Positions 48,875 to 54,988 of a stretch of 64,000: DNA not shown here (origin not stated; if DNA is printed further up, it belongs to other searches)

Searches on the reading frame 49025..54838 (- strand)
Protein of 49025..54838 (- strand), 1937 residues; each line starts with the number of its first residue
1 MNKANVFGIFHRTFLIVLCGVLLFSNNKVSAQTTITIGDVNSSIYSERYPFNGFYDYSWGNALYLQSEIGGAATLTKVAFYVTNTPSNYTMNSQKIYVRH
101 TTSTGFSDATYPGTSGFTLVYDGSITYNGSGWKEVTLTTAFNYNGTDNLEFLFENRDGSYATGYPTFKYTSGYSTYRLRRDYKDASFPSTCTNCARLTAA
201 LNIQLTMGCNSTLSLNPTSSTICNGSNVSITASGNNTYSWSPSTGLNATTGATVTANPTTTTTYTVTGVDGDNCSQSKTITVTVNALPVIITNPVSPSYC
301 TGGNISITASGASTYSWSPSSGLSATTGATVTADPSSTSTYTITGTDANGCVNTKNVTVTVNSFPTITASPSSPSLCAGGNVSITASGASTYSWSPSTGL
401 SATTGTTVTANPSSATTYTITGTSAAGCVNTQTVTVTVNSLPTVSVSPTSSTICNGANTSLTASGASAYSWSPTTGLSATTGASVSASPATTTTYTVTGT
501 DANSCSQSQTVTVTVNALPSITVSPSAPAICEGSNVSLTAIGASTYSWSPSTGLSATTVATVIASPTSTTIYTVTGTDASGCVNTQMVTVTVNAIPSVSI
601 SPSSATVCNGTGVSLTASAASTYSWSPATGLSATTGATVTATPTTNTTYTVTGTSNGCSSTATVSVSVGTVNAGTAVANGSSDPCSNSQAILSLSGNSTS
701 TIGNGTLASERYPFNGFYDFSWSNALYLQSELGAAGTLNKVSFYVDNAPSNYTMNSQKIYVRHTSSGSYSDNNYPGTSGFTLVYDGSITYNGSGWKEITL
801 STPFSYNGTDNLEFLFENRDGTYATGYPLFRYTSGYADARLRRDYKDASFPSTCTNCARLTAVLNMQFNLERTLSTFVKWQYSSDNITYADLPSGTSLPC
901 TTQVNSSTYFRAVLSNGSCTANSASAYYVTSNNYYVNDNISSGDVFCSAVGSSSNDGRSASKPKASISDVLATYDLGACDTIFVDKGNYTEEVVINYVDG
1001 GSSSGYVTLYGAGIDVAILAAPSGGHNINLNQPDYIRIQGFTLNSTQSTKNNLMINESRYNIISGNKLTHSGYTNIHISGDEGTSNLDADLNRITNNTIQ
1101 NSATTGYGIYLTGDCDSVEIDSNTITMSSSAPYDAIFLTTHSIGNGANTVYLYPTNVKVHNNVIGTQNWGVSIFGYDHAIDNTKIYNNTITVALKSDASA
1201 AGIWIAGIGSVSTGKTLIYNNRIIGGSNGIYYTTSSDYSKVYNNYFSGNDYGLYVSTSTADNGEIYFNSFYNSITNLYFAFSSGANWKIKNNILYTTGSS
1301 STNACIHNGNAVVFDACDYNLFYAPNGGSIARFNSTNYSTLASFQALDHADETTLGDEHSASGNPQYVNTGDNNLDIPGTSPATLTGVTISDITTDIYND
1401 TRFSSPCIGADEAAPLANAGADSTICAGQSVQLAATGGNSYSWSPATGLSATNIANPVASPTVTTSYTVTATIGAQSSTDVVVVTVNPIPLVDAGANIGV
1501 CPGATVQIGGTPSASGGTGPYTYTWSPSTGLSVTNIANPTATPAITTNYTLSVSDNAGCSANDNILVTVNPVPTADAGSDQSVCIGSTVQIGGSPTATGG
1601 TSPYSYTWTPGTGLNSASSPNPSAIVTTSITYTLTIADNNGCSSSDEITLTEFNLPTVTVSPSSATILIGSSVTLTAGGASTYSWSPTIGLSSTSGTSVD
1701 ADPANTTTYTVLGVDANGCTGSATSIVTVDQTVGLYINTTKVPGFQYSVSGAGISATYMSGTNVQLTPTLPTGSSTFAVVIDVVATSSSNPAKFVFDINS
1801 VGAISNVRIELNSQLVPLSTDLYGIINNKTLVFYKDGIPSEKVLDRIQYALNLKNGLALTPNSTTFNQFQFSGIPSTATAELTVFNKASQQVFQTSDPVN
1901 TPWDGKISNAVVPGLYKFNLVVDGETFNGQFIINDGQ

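Call 13: search_protein_families(library=pfam, proteins=[window:49025-54838:-], max_evalue=0.01)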
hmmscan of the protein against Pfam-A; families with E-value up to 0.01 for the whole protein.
window:49025-54838:- (1937 aa): 4 families
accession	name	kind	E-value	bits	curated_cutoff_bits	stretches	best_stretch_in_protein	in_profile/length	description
PF19081.6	Ig_7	-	3.8e-25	88.4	27.3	7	218-288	8-84/84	Ig-like domain CHU_C associated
PF22352.2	K319L-like_PKD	-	2.8e-18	66.1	27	1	1577-1651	1-83/84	K319L-like, PKD domain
PF18911.6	PKD_4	-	7.4e-07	29.6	27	2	1571-1649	2-82/85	PKD domain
PF13229.12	Beta_helix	-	0.00016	21.8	25.9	2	1028-1207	3-146/158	Right handed beta helix region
